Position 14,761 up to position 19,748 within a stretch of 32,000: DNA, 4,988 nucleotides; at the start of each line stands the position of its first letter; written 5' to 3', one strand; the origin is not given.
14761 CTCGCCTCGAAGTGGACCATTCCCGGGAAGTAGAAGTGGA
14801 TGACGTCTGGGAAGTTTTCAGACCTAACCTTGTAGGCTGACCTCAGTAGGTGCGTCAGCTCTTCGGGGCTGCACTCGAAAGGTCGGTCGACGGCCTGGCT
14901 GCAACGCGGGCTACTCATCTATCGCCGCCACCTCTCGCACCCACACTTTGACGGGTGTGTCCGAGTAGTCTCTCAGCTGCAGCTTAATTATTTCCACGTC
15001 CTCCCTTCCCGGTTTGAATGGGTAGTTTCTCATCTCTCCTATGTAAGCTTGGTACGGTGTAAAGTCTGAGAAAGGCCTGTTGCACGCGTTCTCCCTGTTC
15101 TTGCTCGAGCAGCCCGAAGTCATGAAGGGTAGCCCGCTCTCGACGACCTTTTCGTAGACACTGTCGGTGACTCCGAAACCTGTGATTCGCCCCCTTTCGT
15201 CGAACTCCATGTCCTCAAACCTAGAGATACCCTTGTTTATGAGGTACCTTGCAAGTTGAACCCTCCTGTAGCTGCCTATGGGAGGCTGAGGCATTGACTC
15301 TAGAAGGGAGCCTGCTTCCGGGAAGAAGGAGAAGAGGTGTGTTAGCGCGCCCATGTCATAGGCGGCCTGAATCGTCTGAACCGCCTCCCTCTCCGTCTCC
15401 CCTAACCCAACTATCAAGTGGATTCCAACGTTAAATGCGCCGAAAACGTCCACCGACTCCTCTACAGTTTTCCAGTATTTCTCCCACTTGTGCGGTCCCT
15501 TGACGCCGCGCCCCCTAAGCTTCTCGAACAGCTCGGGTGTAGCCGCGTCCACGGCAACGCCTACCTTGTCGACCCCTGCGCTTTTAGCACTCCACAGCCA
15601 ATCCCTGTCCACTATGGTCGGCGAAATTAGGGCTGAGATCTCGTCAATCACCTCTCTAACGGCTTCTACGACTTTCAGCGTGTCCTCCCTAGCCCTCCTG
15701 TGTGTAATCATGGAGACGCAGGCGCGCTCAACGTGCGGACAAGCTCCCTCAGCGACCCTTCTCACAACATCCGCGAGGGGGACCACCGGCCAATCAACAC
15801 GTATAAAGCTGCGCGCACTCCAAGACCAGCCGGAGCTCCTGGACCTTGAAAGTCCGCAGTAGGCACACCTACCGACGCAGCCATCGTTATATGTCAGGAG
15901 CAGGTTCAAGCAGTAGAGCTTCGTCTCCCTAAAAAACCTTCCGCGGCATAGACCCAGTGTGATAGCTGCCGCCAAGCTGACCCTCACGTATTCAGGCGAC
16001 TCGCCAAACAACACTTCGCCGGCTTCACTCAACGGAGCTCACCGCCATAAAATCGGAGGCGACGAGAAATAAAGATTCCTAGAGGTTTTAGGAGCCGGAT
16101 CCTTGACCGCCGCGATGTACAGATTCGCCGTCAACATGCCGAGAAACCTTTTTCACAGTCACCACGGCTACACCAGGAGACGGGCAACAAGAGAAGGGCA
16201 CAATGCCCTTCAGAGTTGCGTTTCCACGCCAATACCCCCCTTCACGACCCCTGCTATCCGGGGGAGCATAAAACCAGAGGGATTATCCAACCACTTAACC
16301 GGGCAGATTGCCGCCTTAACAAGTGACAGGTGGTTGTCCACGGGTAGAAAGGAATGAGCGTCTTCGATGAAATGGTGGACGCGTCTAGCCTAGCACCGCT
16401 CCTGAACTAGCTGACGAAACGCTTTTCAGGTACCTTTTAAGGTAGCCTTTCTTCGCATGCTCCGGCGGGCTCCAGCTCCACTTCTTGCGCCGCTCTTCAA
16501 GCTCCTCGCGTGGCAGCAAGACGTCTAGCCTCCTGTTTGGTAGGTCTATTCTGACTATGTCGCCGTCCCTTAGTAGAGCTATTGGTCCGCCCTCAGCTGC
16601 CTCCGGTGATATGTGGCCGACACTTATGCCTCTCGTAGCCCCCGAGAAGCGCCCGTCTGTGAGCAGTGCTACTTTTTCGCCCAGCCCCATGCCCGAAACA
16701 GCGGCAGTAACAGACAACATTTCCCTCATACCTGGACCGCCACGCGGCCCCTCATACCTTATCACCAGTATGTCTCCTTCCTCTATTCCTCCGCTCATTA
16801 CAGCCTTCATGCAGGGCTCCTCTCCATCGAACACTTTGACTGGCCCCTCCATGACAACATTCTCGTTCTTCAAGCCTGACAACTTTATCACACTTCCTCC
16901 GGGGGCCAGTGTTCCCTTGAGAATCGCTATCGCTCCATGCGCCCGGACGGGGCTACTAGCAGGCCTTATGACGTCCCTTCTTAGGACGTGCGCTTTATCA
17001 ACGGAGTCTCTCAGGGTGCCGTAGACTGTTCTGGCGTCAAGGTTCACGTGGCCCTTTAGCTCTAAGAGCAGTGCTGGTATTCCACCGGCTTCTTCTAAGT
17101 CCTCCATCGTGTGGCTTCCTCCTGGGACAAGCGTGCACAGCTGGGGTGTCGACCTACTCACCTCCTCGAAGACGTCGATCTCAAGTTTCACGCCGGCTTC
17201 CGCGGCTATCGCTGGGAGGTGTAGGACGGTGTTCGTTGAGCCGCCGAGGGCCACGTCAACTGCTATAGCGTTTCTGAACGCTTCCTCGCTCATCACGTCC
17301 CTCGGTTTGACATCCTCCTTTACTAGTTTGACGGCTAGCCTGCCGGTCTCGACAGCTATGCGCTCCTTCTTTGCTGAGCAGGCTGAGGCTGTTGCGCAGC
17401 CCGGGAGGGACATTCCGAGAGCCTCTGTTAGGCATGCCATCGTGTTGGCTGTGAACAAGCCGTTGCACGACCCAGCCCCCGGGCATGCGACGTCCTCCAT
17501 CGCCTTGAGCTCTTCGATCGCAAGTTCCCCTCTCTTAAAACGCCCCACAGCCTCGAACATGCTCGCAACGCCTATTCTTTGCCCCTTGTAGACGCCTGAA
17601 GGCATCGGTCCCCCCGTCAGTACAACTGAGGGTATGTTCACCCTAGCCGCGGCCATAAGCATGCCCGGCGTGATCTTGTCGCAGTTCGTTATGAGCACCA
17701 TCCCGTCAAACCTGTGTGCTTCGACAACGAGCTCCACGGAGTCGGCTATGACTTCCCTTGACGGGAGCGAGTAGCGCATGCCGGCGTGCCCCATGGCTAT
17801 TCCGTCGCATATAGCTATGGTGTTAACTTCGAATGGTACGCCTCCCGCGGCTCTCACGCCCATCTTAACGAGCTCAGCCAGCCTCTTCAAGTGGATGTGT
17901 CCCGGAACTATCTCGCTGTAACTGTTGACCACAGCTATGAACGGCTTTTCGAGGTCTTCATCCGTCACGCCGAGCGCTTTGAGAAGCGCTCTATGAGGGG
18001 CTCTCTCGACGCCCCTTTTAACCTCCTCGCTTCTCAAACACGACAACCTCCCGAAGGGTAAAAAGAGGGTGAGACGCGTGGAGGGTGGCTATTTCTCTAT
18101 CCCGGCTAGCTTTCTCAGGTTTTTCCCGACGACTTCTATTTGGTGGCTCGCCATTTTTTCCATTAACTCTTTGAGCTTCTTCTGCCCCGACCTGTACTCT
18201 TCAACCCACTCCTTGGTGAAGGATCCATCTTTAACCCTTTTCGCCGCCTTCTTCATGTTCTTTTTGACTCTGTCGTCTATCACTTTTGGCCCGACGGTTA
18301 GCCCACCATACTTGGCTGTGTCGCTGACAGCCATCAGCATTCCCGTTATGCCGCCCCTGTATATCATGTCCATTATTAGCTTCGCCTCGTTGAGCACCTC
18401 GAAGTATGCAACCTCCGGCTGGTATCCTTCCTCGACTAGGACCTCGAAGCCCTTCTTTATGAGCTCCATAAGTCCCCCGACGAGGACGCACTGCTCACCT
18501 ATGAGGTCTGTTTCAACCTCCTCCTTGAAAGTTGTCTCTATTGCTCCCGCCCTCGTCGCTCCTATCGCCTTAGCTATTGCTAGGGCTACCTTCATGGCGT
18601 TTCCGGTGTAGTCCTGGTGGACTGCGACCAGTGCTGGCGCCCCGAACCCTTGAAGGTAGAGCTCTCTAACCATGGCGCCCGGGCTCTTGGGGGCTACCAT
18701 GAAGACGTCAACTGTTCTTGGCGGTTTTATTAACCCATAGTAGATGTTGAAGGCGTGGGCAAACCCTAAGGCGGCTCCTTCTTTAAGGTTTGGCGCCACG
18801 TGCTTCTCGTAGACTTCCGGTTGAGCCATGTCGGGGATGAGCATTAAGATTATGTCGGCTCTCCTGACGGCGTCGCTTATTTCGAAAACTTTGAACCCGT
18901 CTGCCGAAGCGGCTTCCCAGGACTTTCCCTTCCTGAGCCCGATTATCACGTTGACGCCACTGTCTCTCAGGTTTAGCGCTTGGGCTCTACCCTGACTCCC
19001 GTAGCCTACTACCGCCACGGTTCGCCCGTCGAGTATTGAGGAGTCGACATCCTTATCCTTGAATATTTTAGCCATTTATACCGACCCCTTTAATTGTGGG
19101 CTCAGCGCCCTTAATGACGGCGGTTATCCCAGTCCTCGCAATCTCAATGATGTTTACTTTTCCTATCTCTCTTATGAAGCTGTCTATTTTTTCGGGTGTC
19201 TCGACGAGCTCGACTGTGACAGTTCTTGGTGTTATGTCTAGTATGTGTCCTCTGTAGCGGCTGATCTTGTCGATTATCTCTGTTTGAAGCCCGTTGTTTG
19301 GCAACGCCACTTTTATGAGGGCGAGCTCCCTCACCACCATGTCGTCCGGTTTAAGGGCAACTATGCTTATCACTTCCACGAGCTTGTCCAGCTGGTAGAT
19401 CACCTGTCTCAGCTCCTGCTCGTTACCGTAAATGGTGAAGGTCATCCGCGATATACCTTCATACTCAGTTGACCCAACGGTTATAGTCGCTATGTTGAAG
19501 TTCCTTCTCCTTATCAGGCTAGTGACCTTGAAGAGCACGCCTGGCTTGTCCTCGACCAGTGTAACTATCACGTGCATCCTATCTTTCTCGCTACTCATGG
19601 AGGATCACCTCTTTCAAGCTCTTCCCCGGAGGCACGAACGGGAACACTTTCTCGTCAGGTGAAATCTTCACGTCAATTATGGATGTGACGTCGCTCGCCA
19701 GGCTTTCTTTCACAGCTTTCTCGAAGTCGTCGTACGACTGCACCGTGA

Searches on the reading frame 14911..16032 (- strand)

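Call 30: search_protein_families(library=pfam, proteins=[window:14911-16032:-])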
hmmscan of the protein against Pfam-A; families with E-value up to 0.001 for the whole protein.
window:14911-16032:- (373 aa): 1 family
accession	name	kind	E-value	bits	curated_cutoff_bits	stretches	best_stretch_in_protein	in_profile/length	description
PF04055.27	Radical_SAM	-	6.6e-13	49.6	29.5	1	50-222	5-164/166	Radical SAM superfamily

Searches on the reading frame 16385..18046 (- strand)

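Call 30: search_protein_families(library=pfam, proteins=[window:16385-18046:-])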
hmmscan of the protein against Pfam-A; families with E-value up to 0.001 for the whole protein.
window:16385-18046:- (553 aa): 2 families
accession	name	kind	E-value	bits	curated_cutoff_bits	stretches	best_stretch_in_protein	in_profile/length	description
PF00920.27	ILVD_EDD_N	-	2.5e-133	444.6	27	1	34-344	1-311/316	Dihydroxy-acid/6-phosphogluconate dehydratase N-terminal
PF24877.1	ILV_EDD_C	-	5.5e-75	251.4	27.7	1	358-550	1-191/191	Dihydroxy-acid/6-phosphogluconate dehydratase C-terminal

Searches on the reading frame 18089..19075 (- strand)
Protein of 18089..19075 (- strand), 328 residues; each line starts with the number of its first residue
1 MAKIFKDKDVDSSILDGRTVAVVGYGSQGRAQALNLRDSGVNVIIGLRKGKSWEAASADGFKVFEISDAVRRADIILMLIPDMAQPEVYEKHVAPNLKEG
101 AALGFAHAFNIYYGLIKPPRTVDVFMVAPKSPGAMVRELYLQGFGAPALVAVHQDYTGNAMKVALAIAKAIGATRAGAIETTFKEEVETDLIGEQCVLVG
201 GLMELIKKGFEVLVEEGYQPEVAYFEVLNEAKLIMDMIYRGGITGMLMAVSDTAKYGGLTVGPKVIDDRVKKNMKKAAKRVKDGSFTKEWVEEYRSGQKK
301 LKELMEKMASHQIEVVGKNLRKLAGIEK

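Call 30: search_protein_families(library=pfam, proteins=[window:18089-19075:-])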
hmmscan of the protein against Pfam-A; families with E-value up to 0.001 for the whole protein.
window:18089-19075:- (328 aa): 6 families
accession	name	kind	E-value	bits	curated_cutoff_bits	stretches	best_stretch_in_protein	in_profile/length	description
PF07991.19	KARI_N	-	5.9e-75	250.8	20.6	1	15-177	2-165/165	Acetohydroxy acid isomeroreductase, NADPH-binding domain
PF01450.25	KARI_C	-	5.9e-58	195.7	29.1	1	183-323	1-141/144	Ketol-acid reductoisomerase, C-terminal domain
PF02826.25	2-Hacid_dh_C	-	1.5e-07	31.4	25.1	1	7-83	26-102/178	D-isomer specific 2-hydroxyacid dehydrogenase, NAD binding domain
PF00670.27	AdoHcyase_NAD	-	3.4e-06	27.7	27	1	13-78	19-84/162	S-adenosyl-L-homocysteine hydrolase, NAD binding domain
PF03446.21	NAD_binding_2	-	4.6e-06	27.2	21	1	19-102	1-88/161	NAD binding domain of 6-phosphogluconate dehydrogenase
PF03807.23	F420_oxidored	-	2.5e-05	25.2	21.6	1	19-92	1-79/94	NADP oxidoreductase coenzyme F420-dependent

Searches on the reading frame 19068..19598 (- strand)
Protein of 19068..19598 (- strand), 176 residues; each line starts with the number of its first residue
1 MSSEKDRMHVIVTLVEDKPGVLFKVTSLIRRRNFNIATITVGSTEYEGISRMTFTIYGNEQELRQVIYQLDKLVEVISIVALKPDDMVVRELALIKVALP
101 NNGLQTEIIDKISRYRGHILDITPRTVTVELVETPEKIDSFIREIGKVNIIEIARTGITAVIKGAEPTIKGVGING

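Call 30: search_protein_families(library=pfam, proteins=[window:19068-19598:-])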
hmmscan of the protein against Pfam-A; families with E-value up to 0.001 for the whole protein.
window:19068-19598:- (176 aa): 5 families
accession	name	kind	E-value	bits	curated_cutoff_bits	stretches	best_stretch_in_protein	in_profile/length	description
PF10369.15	ALS_ss_C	-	2.1e-21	76.2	23.2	1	90-164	1-74/74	Small subunit of acetolactate synthase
PF22629.2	ACT_AHAS_ss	-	2e-20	73.1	27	1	13-77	3-66/67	AHAS small subunit-like ACT domain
PF01842.31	ACT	-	7.8e-13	48.4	27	1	9-73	1-64/66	ACT domain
PF13710.12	ACT_5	-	1.3e-12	47.7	27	1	18-79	2-62/62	ACT domain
PF13291.12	ACT_4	-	1.6e-05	25.9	27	1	14-79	12-78/80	ACT domain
